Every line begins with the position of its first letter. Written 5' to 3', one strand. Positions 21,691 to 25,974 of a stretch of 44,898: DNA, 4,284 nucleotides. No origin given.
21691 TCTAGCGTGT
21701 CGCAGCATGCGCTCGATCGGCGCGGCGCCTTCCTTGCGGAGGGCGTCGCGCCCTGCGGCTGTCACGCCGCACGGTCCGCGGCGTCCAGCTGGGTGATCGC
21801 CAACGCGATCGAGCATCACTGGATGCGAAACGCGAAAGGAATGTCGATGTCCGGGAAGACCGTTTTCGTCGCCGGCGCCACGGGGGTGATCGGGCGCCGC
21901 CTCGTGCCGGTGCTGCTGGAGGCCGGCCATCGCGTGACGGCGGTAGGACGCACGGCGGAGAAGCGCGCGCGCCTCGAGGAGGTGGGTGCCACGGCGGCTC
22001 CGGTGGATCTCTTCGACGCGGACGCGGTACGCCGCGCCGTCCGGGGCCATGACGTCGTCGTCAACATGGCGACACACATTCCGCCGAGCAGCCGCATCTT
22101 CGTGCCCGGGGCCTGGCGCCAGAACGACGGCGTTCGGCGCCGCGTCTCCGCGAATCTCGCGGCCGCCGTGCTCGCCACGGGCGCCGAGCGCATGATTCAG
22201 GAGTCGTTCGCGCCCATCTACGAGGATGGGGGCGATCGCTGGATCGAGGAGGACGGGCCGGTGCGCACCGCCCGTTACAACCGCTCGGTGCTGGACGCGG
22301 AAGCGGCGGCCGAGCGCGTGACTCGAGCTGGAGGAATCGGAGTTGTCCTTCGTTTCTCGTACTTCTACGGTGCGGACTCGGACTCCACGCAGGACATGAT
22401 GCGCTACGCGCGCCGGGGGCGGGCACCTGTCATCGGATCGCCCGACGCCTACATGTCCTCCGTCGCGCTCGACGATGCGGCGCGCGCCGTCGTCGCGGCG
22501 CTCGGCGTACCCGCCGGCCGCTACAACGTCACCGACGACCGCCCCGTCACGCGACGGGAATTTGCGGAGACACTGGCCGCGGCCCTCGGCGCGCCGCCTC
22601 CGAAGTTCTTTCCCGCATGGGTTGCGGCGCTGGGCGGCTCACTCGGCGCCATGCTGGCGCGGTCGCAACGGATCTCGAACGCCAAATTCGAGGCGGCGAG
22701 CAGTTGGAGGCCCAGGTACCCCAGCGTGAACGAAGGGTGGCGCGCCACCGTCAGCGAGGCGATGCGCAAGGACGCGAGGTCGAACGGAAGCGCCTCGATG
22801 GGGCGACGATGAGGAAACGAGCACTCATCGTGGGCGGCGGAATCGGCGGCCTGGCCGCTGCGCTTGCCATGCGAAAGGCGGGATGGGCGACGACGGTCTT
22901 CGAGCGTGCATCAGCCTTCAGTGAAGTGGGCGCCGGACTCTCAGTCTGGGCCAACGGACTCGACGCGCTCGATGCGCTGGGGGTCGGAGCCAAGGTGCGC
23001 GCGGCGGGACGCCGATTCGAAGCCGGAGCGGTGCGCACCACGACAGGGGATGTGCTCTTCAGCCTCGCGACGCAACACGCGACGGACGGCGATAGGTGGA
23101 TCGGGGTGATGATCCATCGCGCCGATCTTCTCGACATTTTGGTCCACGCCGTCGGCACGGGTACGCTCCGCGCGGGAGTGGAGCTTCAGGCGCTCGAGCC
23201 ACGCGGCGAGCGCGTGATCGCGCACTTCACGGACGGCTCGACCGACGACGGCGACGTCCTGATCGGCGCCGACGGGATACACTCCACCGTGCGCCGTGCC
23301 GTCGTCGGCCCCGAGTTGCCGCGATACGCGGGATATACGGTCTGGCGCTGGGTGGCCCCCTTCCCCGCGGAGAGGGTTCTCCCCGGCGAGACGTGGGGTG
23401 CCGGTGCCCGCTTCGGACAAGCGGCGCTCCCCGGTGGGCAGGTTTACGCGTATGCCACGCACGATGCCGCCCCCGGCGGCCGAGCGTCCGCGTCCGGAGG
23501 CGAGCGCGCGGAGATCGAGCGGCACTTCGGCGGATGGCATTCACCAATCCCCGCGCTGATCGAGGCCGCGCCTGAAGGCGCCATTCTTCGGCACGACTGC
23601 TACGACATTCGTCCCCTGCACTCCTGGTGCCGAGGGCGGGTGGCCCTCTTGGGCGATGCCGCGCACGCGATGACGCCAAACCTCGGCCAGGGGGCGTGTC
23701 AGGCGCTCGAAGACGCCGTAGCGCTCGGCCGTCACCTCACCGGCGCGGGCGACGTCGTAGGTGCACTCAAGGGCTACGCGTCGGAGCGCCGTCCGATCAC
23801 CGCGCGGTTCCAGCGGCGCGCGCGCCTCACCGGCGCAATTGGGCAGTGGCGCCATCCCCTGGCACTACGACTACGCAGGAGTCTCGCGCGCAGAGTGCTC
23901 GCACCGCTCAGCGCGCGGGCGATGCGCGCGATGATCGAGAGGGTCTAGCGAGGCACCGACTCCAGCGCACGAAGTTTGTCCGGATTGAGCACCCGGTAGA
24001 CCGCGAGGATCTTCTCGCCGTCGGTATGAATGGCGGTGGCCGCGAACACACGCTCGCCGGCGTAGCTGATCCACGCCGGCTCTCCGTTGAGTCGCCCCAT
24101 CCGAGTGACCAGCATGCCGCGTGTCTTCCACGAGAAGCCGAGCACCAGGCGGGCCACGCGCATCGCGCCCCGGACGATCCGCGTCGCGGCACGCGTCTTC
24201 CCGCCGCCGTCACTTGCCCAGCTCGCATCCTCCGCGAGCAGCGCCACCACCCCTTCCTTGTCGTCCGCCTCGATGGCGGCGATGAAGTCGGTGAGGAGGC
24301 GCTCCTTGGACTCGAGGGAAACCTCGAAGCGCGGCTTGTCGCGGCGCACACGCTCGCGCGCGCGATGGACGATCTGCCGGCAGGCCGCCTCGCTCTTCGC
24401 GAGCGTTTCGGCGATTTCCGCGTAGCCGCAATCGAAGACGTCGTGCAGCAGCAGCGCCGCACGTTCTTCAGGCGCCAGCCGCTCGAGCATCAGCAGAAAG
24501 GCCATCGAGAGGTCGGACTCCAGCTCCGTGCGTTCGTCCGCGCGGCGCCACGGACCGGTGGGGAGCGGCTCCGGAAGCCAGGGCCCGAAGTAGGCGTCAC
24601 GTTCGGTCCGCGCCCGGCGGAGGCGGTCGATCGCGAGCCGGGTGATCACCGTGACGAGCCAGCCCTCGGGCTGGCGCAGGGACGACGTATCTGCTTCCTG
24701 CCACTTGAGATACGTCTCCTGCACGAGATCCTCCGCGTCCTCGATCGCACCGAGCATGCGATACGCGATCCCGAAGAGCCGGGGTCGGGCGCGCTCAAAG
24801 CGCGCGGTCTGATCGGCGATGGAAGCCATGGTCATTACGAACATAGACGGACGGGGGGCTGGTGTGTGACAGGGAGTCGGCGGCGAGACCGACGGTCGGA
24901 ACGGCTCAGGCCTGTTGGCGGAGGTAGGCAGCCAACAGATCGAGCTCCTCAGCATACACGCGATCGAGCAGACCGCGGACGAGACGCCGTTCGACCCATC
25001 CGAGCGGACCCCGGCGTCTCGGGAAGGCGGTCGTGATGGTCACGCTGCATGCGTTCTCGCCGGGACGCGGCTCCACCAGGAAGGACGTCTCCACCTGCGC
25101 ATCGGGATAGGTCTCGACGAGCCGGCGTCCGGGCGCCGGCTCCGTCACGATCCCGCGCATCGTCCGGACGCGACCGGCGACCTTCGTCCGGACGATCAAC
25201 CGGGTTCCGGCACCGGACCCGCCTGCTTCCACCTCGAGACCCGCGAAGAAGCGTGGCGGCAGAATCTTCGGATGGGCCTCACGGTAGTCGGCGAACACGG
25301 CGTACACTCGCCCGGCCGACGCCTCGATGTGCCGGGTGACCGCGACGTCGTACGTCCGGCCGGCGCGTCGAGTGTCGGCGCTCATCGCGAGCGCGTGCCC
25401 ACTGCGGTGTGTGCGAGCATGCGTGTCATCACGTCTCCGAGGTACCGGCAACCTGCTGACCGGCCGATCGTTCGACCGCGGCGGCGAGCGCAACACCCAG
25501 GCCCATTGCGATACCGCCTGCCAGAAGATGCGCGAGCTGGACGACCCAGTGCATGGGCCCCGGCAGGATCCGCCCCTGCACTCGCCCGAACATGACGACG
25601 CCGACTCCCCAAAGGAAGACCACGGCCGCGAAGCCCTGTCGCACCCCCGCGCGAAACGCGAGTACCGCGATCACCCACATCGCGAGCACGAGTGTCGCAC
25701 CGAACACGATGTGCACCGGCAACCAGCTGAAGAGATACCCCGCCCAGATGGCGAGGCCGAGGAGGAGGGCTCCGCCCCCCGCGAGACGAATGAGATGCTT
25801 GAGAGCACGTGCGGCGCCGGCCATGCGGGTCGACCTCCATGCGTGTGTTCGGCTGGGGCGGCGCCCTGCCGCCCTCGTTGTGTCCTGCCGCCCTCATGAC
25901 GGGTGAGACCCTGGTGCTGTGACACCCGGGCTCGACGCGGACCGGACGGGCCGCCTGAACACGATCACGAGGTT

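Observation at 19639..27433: Six copies of an ECF41-type promoter motif define a compact local regulon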

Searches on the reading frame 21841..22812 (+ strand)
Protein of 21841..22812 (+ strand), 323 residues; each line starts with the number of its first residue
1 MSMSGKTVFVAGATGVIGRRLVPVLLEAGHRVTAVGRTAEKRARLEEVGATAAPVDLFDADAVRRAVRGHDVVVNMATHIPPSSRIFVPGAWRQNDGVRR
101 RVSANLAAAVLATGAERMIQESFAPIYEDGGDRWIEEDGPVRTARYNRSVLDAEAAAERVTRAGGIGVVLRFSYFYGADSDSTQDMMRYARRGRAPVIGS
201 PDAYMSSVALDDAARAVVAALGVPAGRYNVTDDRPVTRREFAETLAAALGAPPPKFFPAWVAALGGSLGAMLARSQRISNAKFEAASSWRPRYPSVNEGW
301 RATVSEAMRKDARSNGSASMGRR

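Call 8: search_protein_families(library=pfam, proteins=[window:21841-22812:+], max_evalue=0.01)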
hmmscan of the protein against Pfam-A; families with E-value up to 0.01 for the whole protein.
window:21841-22812:+ (323 aa): 9 families
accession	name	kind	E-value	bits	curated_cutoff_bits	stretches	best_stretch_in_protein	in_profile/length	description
PF01370.27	Epimerase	-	3.2e-18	66.5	20.9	1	8-223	1-227/240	NAD dependent epimerase/dehydratase family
PF13460.12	NAD_binding_10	-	5.1e-18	66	27.2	1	12-166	1-136/184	NAD(P)H-binding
PF04321.23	RmlD_sub_bind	-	1.9e-10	40.7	27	1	7-256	2-238/287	RmlD substrate binding domain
PF05368.20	NmrA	-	5.5e-10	39.8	27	1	6-128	3-112/298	NmrA-like family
PF03435.24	Sacchrp_dh_NADP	-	1.1e-07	32.6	25.1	1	8-80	1-79/129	Saccharopine dehydrogenase NADP binding domain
PF01073.25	3Beta_HSD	-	1.4e-07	31.3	22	1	10-255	2-274/280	3-beta hydroxysteroid dehydrogenase/isomerase family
PF00106.31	adh_short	-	1.2e-05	25.4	26.6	1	6-112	1-115/195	short chain dehydrogenase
PF16363.11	GDP_Man_Dehyd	-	0.0002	21.4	27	1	9-95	1-101/332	GDP-mannose 4,6 dehydratase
PF00107.32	ADH_zinc_N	-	0.0049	17.2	31.8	0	25-78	10-67/129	Zinc-binding dehydrogenase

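Call 9: search_protein_families(library=ncbifam, proteins=[window:21841-22812:+], max_evalue=0.01)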
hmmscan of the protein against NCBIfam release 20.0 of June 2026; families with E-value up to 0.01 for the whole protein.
window:21841-22812:+ (323 aa): 56 families (the best 25 are shown)
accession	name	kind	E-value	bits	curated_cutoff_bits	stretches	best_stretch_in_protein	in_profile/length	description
NF058621.1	DiazavRedAvaA7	equivalog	5.9e-33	114.8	400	1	8-300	3-301/304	3-diazoavenalumate denitrifying reductase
TIGR01777.1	yfcH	hypoth_equivalog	3.8e-23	82.5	207.35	1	8-297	1-289/292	TIGR01777 family oxidoreductase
TIGR03466.1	HpnA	hypoth_equivalog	5.1e-13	48.6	367.65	1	7-177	2-172/327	hopanoid-associated sugar epimerase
NF050030.1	thlkprotThyD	equivalog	1.1e-11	44.5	400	1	8-296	3-297/305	thylakoid membrane protein ThyD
NF042422.1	oxyalk_red_OleD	equivalog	7.1e-11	42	580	1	8-255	3-256/329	2-alkyl-3-oxoalkanoate reductase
NF042423.1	oxyalk_red_Shew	equivalog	1e-10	41.3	580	1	6-247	9-255/331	2-alkyl-3-oxoalkanoate reductase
TIGR01214.1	rmlD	equivalog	1.7e-09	37.2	224.05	1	7-252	1-229/285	dTDP-4-dehydrorhamnose reductase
NF005465.0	PRK07060.1-2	equivalog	4.5e-09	36.2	331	1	1-77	1-81/241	short chain dehydrogenase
NF004520.0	PRK05865.1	equivalog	9.1e-09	33.7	1509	1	8-247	3-200/854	sugar epimerase family protein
NF005467.0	PRK07060.1-5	equivalog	9.4e-09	35.2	360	1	3-77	7-85/245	SDR family oxidoreductase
NF005403.0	PRK06953.1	equivalog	1.7e-06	27.6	254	1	6-63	2-59/222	SDR family oxidoreductase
NF052578.1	StrlDmthSdmBMthl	equivalog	1.9e-06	27.9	600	1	7-79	2-74/328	sterol demethylase protein SdmB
NF006565.0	PRK09072.1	equivalog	9.3e-06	25.4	238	1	1-66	1-65/265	SDR family oxidoreductase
NF006118.0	PRK08264.1-4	subfamily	2e-05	24.2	279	1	1-77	1-83/244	SDR family oxidoreductase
TIGR04180.1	EDH_00030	hypoth_equivalog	3.9e-05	22.9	475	1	8-159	1-158/297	NAD-dependent 4,6-dehydratase LegB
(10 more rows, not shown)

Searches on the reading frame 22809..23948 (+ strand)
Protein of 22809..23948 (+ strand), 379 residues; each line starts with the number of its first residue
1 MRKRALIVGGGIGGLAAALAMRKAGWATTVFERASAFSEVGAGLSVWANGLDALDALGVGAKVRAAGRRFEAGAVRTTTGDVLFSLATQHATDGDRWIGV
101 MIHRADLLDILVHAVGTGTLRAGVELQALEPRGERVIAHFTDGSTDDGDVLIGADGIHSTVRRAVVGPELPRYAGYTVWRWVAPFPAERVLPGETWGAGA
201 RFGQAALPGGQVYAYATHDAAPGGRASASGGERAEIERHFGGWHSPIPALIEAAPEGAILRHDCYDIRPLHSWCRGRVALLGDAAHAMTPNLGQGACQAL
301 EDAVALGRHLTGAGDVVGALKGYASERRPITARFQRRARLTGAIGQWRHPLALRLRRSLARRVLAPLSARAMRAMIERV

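Call 8: search_protein_families(library=pfam, proteins=[window:22809-23948:+], max_evalue=0.01)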
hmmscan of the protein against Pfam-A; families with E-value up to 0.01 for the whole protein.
window:22809-23948:+ (379 aa): 4 families
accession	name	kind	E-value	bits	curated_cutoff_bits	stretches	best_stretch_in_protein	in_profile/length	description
PF01494.25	FAD_binding_3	-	2.6e-24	86.5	22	2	5-165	4-167/349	FAD binding domain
PF13450.12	NAD_binding_8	-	5.1e-05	23.9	21.9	1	7-35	1-29/68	NAD(P)-binding Rossmann-like domain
PF07992.20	Pyr_redox_2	-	0.00072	19.5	26.1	1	5-47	3-45/291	Pyridine nucleotide-disulphide oxidoreductase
PF00890.30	FAD_binding_2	-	0.0032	17.2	20.4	1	5-50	2-43/414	FAD binding domain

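Call 9: search_protein_families(library=ncbifam, proteins=[window:22809-23948:+], max_evalue=0.01)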
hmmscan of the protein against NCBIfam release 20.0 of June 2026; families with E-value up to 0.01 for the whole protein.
window:22809-23948:+ (379 aa): 75 families (the best 25 are shown)
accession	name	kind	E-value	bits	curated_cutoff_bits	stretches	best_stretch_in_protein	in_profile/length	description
NF005243.0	PRK06753.1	equivalog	1e-77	261.6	365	1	5-373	3-366/374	hypothetical protein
NF033623.1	urate_HpxO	equivalog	4.2e-75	253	500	1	5-340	2-341/381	FAD-dependent urate hydroxylase HpxO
NF005313.0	PRK06847.1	subfamily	1.2e-59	202.1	372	1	3-329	5-335/375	hypothetical protein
NF006021.0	PRK08163.1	equivalog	9.7e-54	182.9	459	1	2-344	5-356/398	3-hydroxybenzoate 6-monooxygenase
NF005720.0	PRK07538.1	subfamily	5.2e-52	177.2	400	2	3-186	3-195/418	hypothetical protein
NF005566.0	PRK07236.1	subfamily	1.7e-40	139.1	333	2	2-183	6-178/386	hypothetical protein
TIGR03219.1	salicylate_mono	equivalog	3.1e-39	134.8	446.35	2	7-166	5-166/414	salicylate 1-monooxygenase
NF005761.0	PRK07588.1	equivalog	8e-31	107.3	454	2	4-169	2-168/392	FAD-binding domain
NF005062.0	PRK06475.1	equivalog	7.8e-29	100.7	524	1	1-341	2-357/401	FAD-binding protein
NF033476.1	tet_destruct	subfamily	4.7e-26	91.6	550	2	3-166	4-166/386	tetracycline destructase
NF004523.0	PRK05868.1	equivalog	3e-22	78.9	536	2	4-169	3-170/372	FAD-binding protein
NF004829.0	PRK06183.1-3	subfamily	1.7e-19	70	390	2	259-369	269-385/520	bifunctional 3-(3-hydroxy-phenyl)propionate/3-hydroxycinnamic acid hydroxylase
TIGR01988.1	Ubi-OHases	subfamily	5.2e-19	68.3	224.65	2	6-165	3-171/387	ubiquinone biosynthesis hydroxylase, UbiH/UbiF/VisC/COQ6 family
NF006101.0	PRK08255.1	equivalog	5.3e-16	57.9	1078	2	274-339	267-333/768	bifunctional salicylyl-CoA 5-hydroxylase/oxidoreductase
NF033145.1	rif_monoox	equivalog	1e-15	57.6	800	2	6-165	4-160/472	rifampin monooxygenase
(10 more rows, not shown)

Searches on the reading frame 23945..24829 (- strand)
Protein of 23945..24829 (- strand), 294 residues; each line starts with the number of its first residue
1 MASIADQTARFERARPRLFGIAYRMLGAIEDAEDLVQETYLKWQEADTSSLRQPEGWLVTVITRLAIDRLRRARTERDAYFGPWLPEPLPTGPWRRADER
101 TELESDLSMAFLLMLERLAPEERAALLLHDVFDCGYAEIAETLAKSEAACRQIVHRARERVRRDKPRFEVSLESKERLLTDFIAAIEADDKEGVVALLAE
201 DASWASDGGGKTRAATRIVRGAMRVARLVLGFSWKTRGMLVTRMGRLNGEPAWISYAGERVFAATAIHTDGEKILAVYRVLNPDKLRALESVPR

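Call 8: search_protein_families(library=pfam, proteins=[window:23945-24829:-], max_evalue=0.01)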
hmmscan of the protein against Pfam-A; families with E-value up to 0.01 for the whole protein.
window:23945-24829:- (294 aa): 4 families
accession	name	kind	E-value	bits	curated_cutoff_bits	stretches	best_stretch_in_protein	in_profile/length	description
PF04542.20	Sigma70_r2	-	3.9e-15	55.8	24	1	11-74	2-69/71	Sigma-70 region 2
PF08281.18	Sigma70_r4_2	-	1.5e-14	53.8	25.7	1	109-160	2-53/54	Sigma-70, region 4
PF04545.22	Sigma70_r4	-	2.4e-06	27.4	24.1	1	115-162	2-49/50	Sigma-70, region 4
PF12680.13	SnoaL_2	-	0.0057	17.7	27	0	180-227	2-41/102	SnoaL-like domain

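Call 9: search_protein_families(library=ncbifam, proteins=[window:23945-24829:-], max_evalue=0.01)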
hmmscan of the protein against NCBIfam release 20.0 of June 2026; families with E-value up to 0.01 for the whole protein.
window:23945-24829:- (294 aa): 73 families (the best 25 are shown)
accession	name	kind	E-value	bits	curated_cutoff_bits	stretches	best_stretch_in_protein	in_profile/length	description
TIGR02957.1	SigX4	subfamily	2.4e-96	322.2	323.25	1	10-289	2-280/281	RNA polymerase sigma-70 factor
NF007214.0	PRK09636.1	subfamily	6.5e-95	317.7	271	1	5-290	4-290/293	RNA polymerase sigma factor SigJ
NF007213.0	PRK09635.1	equivalog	2.3e-42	145.2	317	1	8-288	8-285/290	RNA polymerase sigma factor SigI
NF006089.0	PRK08241.1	subfamily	1.2e-33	116.6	240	1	5-265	22-307/343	RNA polymerase subunit sigma-70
TIGR02960.1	SigX5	hypoth_equivalog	3e-27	95.7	264.75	2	102-259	127-283/322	RNA polymerase sigma-70 factor, TIGR02960 family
NF058625.1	sigma_PG0214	equivalog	4.2e-20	72.1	130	1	11-163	10-159/170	GFO_1088 family ECF-type sigma factor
TIGR02937.1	sigma70-ECF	superfamily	2.9e-19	69.3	42.9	1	11-163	7-163/165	sigma-70 family RNA polymerase sigma factor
TIGR02983.1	SigE-fam_strep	subfamily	3.1e-18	66.2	141.55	1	8-165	9-158/162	SigE family RNA polymerase sigma factor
NF007229.0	PRK09647.1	equivalog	9.3e-17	61.1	265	1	17-164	56-201/220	RNA polymerase sigma factor SigE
NF004113.0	PRK05602.1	equivalog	9.5e-14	51.5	208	1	12-163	52-199/211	RNA polymerase sigma factor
TIGR02950.1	SigM_subfam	subfamily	1.8e-12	47.4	147.95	1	17-163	12-156/159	RNA polymerase sigma factor, SigM family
NF040705.1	sigma_mbnA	exception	3.5e-12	46.6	350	1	18-180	13-170/272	methanobactin precursor domain-containing sigma factor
NF009190.0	PRK12538.1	equivalog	6.6e-12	45.6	303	1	12-169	70-223/233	RNA polymerase sigma factor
NF009177.0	PRK12525.1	subfamily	6.9e-12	45.5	266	1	23-157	27-158/168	RNA polymerase sigma factor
NF041727.1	ECF_sigma_FecI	equivalog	4.7e-11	43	260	1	25-160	31-163/169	ferric citrate uptake sigma factor FecI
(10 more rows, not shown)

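Call 19: find_related_loci(query=window:23945-24829:-, collection=metagenome_contigs, flank=10000)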
Query window:23945-24829:- (294 aa) in metagenome_contigs; peptide patterns used: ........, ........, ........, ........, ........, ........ (x = any residue, [..] = any of these).
118 stretches matched a pattern; 41 encode a relative of the query (tblastn E <= 1e-3); 41 distinct loci.
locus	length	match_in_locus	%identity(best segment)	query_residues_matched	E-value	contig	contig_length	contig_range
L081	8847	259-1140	98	1-294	0e+0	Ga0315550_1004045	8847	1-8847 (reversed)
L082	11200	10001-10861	56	3-289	3e-103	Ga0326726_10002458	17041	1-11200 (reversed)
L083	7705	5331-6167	55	9-286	2e-96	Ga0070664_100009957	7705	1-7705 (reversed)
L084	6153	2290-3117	55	11-286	2e-96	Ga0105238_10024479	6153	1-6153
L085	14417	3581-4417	55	9-286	2e-96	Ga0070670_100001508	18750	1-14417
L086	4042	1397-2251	54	7-286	1e-95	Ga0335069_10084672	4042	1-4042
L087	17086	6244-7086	53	9-290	3e-93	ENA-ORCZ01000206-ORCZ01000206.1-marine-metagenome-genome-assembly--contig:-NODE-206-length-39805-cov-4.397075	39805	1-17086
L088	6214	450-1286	53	9-286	3e-93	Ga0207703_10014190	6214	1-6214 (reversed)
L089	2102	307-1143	53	9-286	2e-97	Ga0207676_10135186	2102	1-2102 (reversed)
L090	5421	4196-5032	53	9-286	2e-93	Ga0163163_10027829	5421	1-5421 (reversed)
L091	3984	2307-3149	54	7-288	3e-93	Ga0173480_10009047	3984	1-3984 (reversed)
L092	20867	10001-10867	53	1-286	5e-94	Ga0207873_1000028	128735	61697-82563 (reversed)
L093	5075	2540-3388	54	9-290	7e-92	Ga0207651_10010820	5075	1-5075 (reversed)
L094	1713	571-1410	55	8-286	7e-97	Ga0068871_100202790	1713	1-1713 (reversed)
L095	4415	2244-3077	54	9-286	7e-92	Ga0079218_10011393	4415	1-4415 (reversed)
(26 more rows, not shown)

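Call 28: search_protein_families(library=pfam, proteins=[L086:683-1246:-], max_evalue=0.01)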
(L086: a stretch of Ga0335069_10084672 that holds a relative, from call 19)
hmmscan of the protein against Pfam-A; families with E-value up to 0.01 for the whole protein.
L086:683-1246:- (187 aa): 0 families

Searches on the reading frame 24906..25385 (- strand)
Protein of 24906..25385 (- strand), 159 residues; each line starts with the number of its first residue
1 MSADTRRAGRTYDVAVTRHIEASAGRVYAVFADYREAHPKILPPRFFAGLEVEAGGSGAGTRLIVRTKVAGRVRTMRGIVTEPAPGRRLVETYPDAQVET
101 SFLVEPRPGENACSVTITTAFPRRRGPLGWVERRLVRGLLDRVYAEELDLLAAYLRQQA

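Call 8: search_protein_families(library=pfam, proteins=[window:24906-25385:-], max_evalue=0.01)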
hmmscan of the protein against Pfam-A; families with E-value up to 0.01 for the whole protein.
window:24906-25385:- (159 aa): 1 family
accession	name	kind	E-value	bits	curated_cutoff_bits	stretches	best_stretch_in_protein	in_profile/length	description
PF10604.15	Polyketide_cyc2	-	2.8e-14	54.1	27.4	1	13-155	3-141/142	Polyketide cyclase / dehydrase and lipid transport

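Call 9: search_protein_families(library=ncbifam, proteins=[window:24906-25385:-], max_evalue=0.01)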
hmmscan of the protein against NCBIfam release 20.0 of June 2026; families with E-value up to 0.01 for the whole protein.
window:24906-25385:- (159 aa): 0 families

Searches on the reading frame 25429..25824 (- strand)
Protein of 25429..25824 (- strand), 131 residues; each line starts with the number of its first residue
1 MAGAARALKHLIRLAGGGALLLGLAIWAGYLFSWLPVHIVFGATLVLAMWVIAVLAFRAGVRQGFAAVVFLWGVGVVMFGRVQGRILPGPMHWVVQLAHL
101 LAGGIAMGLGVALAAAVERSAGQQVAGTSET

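Call 8: search_protein_families(library=pfam, proteins=[window:25429-25824:-], max_evalue=0.01)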
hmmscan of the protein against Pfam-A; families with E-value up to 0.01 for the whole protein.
window:25429-25824:- (131 aa): 0 families

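Call 9: search_protein_families(library=ncbifam, proteins=[window:25429-25824:-], max_evalue=0.01)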
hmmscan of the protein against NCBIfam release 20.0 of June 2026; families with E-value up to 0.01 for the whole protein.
window:25429-25824:- (131 aa): 0 families

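Call 58: find_encoding_contigs(protein=window:25429-25824:-, flank=6000, max_places=4)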
Protein window:25429-25824:- (131 aa): 4 contigs read that carry it; 3 places shown.
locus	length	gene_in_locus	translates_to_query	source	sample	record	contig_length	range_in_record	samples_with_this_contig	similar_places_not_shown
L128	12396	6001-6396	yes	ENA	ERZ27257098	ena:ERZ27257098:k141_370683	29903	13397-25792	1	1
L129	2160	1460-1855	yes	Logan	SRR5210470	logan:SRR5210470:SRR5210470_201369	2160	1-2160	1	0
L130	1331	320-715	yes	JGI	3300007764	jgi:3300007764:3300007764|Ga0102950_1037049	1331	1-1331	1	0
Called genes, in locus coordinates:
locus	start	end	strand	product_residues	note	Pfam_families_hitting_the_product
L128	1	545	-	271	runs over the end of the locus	PF00497:SBP_bac_3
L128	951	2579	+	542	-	PF00989:PAS, PF08448:PAS_4 (weak), PF13188:PAS_8, PF00512:HisKA (weak), PF02518:HATPase_c, PF00072:Response_reg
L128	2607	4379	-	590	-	-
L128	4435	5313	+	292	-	PF04542:Sigma70_r2, PF08281:Sigma70_r4_2, PF04545:Sigma70_r4 (faint), PF12680:SnoaL_2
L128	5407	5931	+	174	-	PF13564:DoxX_2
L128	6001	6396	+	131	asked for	-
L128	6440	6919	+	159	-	PF10604:Polyketide_cyc2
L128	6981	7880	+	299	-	PF04542:Sigma70_r2, PF08281:Sigma70_r4_2, PF04545:Sigma70_r4 (weak)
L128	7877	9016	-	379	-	PF01494:FAD_binding_3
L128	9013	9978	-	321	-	PF00106:adh_short (weak), PF01073:3Beta_HSD (weak), PF01370:Epimerase, PF03435:Sacchrp_dh_NADP (weak), PF04321:RmlD_sub_bind, PF05368:NmrA, PF13460:NAD_binding_10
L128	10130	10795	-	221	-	-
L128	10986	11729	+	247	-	PF01613:Flavin_Reduct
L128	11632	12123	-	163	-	PF02627:CMD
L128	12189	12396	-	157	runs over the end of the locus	PF00583:Acetyltransf_1, PF13673:Acetyltransf_10 (weak), PF13508:Acetyltransf_7, PF08445:FR47 (faint)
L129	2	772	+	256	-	?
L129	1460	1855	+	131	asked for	-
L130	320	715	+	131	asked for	-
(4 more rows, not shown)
